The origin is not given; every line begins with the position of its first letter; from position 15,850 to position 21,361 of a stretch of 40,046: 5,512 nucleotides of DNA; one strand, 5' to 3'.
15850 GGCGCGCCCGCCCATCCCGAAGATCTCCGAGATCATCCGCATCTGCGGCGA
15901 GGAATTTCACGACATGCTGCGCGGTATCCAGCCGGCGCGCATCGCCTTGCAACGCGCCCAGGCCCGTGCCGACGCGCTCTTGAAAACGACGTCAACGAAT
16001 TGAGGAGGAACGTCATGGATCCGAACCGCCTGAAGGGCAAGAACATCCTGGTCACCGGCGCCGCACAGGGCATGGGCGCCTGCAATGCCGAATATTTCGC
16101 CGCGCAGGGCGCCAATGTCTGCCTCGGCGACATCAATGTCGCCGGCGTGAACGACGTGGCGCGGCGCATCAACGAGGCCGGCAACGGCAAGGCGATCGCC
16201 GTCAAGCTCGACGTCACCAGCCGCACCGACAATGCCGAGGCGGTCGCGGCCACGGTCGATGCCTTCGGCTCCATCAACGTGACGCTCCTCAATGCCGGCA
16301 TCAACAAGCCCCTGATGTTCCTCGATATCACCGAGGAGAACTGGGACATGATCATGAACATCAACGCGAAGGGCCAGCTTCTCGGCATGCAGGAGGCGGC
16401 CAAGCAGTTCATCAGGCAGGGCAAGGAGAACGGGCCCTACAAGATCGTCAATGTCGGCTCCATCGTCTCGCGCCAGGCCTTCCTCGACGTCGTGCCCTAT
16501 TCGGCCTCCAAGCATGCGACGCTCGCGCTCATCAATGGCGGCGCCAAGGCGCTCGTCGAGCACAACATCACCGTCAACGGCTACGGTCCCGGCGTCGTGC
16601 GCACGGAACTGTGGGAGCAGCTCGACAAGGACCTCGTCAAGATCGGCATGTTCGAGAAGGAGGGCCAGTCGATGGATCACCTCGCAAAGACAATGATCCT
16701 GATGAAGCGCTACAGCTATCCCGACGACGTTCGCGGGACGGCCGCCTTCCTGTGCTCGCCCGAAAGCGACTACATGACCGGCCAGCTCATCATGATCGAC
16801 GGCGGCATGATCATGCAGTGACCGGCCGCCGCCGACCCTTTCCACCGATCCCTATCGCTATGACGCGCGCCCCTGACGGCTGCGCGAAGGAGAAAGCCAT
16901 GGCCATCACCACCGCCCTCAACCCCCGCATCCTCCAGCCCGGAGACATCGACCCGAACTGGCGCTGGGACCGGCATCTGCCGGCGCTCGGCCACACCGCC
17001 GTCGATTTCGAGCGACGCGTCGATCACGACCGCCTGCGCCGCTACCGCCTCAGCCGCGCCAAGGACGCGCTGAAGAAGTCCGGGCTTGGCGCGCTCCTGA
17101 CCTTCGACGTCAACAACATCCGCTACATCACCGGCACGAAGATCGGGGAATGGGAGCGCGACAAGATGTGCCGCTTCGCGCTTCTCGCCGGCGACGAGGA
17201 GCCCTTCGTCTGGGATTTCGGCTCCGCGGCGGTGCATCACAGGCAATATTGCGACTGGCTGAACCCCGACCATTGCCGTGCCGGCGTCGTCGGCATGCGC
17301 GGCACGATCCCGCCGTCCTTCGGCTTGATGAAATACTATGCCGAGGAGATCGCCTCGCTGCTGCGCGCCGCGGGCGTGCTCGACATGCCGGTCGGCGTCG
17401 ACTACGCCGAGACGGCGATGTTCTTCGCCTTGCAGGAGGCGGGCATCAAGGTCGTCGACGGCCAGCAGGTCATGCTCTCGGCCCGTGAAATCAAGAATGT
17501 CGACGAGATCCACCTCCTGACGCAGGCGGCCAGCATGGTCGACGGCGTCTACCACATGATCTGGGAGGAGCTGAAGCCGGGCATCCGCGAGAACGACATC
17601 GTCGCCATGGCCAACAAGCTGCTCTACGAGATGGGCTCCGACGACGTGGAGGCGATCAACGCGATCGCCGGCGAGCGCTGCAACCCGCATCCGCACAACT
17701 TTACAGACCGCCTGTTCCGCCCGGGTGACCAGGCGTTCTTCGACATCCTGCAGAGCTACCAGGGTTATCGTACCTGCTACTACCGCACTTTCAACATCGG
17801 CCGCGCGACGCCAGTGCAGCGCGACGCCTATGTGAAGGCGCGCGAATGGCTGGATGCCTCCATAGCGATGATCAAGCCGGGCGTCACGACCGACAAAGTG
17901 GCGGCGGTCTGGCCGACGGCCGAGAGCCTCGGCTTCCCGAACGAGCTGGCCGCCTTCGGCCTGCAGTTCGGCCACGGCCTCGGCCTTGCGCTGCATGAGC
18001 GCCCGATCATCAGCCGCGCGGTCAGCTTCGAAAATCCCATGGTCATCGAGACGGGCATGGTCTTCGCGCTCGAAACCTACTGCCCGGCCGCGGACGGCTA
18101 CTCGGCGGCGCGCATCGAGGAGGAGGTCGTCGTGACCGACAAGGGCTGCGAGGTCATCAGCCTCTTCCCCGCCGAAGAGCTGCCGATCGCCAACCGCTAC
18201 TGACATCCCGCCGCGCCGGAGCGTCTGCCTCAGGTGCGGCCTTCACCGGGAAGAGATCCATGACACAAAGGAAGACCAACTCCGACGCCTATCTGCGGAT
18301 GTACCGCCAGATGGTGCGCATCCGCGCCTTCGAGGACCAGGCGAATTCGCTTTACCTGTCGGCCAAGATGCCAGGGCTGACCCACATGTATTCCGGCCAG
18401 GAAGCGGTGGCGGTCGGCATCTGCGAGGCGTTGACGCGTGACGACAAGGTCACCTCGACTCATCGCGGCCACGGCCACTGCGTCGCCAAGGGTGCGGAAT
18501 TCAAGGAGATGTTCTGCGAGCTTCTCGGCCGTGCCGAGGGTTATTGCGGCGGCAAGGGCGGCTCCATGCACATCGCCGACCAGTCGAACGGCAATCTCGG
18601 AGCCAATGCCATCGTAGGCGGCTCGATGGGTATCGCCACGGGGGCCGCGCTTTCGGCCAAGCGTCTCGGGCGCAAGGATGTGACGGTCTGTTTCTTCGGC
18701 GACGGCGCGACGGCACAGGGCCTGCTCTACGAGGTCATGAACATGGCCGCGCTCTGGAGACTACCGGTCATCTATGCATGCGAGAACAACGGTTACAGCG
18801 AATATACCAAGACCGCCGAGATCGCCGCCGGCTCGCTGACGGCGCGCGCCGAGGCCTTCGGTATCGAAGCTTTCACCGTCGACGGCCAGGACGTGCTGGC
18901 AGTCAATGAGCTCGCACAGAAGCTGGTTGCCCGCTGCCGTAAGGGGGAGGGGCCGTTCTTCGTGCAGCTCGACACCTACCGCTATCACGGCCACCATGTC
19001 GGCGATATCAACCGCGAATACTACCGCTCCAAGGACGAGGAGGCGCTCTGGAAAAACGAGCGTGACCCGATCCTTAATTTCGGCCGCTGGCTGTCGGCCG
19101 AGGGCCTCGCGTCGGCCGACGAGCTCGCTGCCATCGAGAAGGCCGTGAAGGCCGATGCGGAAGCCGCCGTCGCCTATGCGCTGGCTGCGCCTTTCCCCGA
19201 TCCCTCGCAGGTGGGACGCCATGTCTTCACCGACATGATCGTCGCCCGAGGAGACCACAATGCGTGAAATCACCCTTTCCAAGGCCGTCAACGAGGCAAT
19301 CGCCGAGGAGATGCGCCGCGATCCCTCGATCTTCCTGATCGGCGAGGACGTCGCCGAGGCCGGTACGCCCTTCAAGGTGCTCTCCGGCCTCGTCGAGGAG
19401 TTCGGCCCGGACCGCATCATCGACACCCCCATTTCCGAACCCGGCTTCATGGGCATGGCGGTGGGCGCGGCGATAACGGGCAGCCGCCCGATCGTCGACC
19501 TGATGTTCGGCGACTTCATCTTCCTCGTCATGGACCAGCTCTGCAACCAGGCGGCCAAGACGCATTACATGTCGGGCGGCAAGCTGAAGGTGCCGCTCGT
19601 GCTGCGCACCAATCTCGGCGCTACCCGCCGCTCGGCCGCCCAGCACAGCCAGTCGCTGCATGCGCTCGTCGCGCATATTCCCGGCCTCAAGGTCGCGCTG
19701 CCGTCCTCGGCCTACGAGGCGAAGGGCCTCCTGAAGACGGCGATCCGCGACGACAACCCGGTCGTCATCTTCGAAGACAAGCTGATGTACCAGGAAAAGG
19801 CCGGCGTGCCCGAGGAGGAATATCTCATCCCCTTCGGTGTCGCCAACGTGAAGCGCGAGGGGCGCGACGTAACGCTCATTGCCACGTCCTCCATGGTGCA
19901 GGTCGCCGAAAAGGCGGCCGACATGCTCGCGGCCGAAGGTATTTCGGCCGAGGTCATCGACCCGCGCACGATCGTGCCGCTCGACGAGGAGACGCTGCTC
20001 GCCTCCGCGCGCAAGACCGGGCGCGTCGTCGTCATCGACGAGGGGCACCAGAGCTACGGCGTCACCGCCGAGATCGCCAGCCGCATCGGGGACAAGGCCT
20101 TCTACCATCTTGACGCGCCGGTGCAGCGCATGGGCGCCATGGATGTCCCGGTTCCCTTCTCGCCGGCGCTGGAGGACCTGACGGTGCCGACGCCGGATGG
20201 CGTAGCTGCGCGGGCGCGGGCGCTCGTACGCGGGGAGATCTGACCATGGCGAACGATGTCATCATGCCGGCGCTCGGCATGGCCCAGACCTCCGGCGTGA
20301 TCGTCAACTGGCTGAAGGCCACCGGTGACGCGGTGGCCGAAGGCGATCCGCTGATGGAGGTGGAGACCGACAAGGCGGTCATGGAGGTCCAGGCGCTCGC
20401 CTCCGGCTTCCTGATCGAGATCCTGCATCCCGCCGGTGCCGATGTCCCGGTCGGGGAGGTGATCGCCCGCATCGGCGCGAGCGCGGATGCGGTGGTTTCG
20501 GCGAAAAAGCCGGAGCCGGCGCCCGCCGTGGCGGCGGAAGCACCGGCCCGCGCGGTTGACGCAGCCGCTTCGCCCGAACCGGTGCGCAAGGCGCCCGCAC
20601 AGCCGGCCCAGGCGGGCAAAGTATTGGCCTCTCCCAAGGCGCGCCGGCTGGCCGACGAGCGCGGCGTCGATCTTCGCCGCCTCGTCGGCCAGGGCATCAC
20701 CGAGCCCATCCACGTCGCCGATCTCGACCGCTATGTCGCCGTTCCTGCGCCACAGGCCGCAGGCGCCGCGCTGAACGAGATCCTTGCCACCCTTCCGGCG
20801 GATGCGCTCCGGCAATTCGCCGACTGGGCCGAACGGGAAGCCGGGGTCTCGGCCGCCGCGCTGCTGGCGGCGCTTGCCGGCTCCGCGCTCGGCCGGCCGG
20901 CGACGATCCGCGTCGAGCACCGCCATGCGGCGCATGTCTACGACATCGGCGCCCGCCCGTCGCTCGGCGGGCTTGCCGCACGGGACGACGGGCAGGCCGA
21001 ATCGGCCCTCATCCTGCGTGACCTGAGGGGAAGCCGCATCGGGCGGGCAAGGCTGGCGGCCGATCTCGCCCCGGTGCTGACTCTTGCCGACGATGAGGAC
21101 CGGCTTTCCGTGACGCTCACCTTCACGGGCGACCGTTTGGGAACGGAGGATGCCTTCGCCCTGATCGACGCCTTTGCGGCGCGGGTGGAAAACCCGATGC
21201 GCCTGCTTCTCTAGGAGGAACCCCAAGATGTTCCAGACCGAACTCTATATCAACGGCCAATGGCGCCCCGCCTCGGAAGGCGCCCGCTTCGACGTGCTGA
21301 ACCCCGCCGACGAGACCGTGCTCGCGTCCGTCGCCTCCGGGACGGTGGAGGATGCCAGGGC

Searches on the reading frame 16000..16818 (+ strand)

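Call 17: search_protein_families(library=pfam, proteins=[window:16000-16818:+], max_evalue=0.0001)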
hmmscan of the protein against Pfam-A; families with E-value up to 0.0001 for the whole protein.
window:16000-16818:+ (273 aa): 3 families
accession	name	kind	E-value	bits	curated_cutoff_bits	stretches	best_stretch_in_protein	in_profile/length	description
PF13561.12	adh_short_C2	-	2.7e-46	158.5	27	1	20-270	1-235/236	Enoyl-(Acyl carrier protein) reductase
PF00106.31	adh_short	-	4e-43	147.6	26.6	1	14-211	1-193/195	short chain dehydrogenase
PF08659.16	KR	-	4.4e-05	23.9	22.6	1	16-125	3-115/180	KR domain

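Call 88: search_protein_families(library=ncbifam, proteins=[window:16000-16818:+], max_evalue=1e-10)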
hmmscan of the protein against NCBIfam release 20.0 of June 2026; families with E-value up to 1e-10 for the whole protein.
window:16000-16818:+ (273 aa): 188 families (the best 25 are shown)
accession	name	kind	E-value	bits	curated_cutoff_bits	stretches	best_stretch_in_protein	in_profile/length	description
TIGR02415.1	23BDH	subfamily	1.3e-63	214.8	304.35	1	16-272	3-253/254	acetoin reductase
NF006394.0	PRK08643.1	equivalog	3.3e-54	184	381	1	14-272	4-256/257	(S)-acetoin forming diacetyl reductase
NF005559.1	PRK07231.1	subfamily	1.2e-53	182.1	215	1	10-271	1-248/249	glucose 1-dehydrogenase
NF005472.0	PRK07067.1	equivalog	2.3e-53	181.4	338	1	9-272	2-256/257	L-iditol 2-dehydrogenase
NF004198.0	PRK05653.1-3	equivalog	3.1e-47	161.1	296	1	10-272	4-248/248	3-oxoacyl-ACP reductase FabG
NF009093.0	PRK12429.1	subfamily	5.3e-45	153.7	258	1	10-273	2-259/259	3-hydroxybutyrate dehydrogenase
NF004818.0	PRK06172.1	equivalog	2.5e-44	151.5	336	1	10-272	4-252/253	SDR family oxidoreductase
NF005473.0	PRK07069.1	equivalog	3e-42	145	339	1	9-270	6-259/262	SDR family oxidoreductase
TIGR01830.1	3oxo_ACP_reduc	equivalog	4.8e-42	144.3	297.75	1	17-270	2-238/239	3-oxoacyl-[acyl-carrier-protein] reductase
NF005469.0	PRK07063.1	equivalog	2e-41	142.2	306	1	9-270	3-254/260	SDR family oxidoreductase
NF009384.0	PRK12743.1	equivalog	1.1e-40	139.5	264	1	14-272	7-249/258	SDR family oxidoreductase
NF053702.1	TrHdxCHCADhChcB1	equivalog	1.5e-40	139.1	400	1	10-269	1-239/250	trans-4-hydroxycyclohexanecarboxylate dehydrogenase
NF005309.0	PRK06841.1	subfamily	2e-40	138.9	286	1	10-271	12-253/255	GolD/DthD family dehydrogenase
NF005390.0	PRK06935.1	equivalog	2.4e-40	138.5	369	1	5-271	7-256/258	2-dehydro-3-deoxy-D-gluconate 5-dehydrogenase KduD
TIGR01832.1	kduD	equivalog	2.7e-40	138.4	338.85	1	11-271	3-246/248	2-dehydro-3-deoxy-D-gluconate 5-dehydrogenase KduD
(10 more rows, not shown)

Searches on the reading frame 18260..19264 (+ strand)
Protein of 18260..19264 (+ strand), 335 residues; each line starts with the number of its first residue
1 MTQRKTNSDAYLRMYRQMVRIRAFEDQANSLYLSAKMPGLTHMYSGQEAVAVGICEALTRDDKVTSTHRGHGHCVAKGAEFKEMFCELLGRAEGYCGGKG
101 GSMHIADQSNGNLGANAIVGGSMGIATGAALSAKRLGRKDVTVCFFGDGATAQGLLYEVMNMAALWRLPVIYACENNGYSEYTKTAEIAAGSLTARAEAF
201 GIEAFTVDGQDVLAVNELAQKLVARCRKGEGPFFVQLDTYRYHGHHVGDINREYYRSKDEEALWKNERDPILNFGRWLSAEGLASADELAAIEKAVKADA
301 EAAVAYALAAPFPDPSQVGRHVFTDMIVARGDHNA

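Call 17: search_protein_families(library=pfam, proteins=[window:18260-19264:+], max_evalue=0.0001)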
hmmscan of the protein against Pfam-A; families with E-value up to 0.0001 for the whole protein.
window:18260-19264:+ (335 aa): 2 families
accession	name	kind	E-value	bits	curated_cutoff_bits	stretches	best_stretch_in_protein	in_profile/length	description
PF00676.26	E1_dh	-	8.4e-78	261.8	22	1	16-315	1-299/300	Dehydrogenase E1 component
PF02775.26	TPP_enzyme_C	-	1.1e-07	32.2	21.9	1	119-235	26-149/151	Thiamine pyrophosphate enzyme, C-terminal TPP binding domain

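Call 88: search_protein_families(library=ncbifam, proteins=[window:18260-19264:+], max_evalue=1e-10)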
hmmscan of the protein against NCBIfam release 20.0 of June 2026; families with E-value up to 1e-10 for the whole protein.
window:18260-19264:+ (335 aa): 3 families
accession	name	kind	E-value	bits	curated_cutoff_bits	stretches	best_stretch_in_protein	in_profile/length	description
TIGR03182.1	PDH_E1_alph_y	equivalog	2.1e-102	342.3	393.85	1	10-323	3-314/315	pyruvate dehydrogenase (acetyl-transferring) E1 component subunit alpha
TIGR03181.1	PDH_E1_alph_x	equivalog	6e-66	222.7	411.35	1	5-326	20-330/341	pyruvate dehydrogenase (acetyl-transferring) E1 component subunit alpha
NF004559.0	PRK05899.2-5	equivalog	8.3e-11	40.8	488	0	119-246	128-266/627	transketolase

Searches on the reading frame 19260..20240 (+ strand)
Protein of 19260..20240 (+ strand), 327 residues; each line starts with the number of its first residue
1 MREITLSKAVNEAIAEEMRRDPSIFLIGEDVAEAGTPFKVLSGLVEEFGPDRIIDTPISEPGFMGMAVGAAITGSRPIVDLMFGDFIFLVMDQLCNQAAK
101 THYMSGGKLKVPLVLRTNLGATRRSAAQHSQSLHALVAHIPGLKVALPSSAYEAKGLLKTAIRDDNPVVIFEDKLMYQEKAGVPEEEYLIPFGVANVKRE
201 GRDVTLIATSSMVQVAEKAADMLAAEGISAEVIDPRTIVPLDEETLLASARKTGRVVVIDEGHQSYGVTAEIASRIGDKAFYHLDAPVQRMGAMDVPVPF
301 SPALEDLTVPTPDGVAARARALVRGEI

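Call 17: search_protein_families(library=pfam, proteins=[window:19260-20240:+], max_evalue=0.0001)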
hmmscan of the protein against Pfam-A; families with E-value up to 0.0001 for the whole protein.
window:19260-20240:+ (327 aa): 3 families
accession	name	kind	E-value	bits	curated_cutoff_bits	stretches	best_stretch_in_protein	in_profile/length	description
PF02779.29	Transket_pyr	-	2.9e-45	154.5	27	1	3-178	2-173/174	Transketolase, pyrimidine binding domain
PF02780.25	Transketolase_C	-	8.8e-43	145.6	25.9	1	193-315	1-124/124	Transketolase, C-terminal domain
PF17147.9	PFOR_II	-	2.1e-05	25.2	27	1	203-278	2-80/102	Pyruvate:ferredoxin oxidoreductase core domain II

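Call 88: search_protein_families(library=ncbifam, proteins=[window:19260-20240:+], max_evalue=1e-10)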
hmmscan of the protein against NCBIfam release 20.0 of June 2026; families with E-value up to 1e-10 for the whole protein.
window:19260-20240:+ (327 aa): 7 families
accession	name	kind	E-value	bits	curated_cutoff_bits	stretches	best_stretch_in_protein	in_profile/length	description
NF006667.0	PRK09212.1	subfamily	3e-117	391.2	321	1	1-323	1-323/327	pyruvate dehydrogenase complex E1 component subunit beta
NF008854.0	PRK11892.1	equivalog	4.7e-116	388.2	454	1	1-322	139-461/464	pyruvate dehydrogenase complex E1 component subunit beta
TIGR00204.1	dxs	equivalog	6.8e-21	74.4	465.95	1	5-298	311-588/616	1-deoxy-D-xylulose-5-phosphate synthase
NF003933.0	PRK05444.2-2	equivalog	1.3e-19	70.2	395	1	42-295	327-575/606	1-deoxy-D-xylulose-5-phosphate synthase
NF008968.0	PRK12315.1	subfamily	1.9e-19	69.4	510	1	6-281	281-542/582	1-deoxy-D-xylulose-5-phosphate synthase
NF004559.0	PRK05899.2-5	equivalog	1.8e-18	66.1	488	1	9-297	323-597/627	transketolase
NF004556.0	PRK05899.2-2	equivalog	5.2e-11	41.5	575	1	184-281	502-598/639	transketolase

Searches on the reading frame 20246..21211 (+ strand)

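Call 17: search_protein_families(library=pfam, proteins=[window:20246-21211:+], max_evalue=0.0001)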
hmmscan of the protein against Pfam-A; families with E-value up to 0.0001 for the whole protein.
window:20246-21211:+ (322 aa): 2 families
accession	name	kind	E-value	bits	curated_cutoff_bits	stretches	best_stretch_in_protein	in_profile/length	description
PF00364.28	Biotin_lipoyl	-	1e-19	70.5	22.1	1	4-76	2-73/73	Biotin-requiring enzyme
PF02817.22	E3_binding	-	3.7e-06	27.5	23.7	1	126-150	1-25/36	e3 binding domain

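Call 88: search_protein_families(library=ncbifam, proteins=[window:20246-21211:+], max_evalue=1e-10)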
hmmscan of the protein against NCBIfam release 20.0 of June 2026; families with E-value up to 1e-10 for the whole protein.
window:20246-21211:+ (322 aa): 8 families
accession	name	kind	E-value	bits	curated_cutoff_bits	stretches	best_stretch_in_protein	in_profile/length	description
NF008814.0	PRK11854.1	equivalog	7.6e-28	97.3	722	1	2-172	207-378/637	pyruvate dehydrogenase complex dihydrolipoyllysine-residue acetyltransferase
TIGR01349.1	PDHac_trf_mito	equivalog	1.6e-27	96.8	445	1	5-175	2-190/437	pyruvate dehydrogenase complex dihydrolipoamide acetyltransferase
TIGR02927.1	SucB_Actino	equivalog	5e-24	85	423.45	1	2-184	126-323/579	2-oxoglutarate dehydrogenase, E2 component, dihydrolipoamide succinyltransferase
NF004309.0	PRK05704.1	equivalog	2e-23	83.5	449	1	2-174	2-161/408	2-oxoglutarate dehydrogenase complex dihydrolipoyllysine-residue succinyltransferase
NF011457.0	PRK14875.1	equivalog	2.4e-21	76.1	307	1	2-160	3-122/372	acetoin dehydrogenase dihydrolipoyllysine-residue acetyltransferase subunit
TIGR01348.1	PDHac_trf_long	equivalog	3.7e-21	75.3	552.1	1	3-176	156-334/587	dihydrolipoyllysine-residue acetyltransferase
NF008854.0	PRK11892.1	equivalog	1.7e-19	69.9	454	1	1-122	1-125/464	pyruvate dehydrogenase complex E1 component subunit beta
TIGR01347.1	sucB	equivalog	2.9e-19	69.6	378.65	1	4-174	2-159/404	dihydrolipoyllysine-residue succinyltransferase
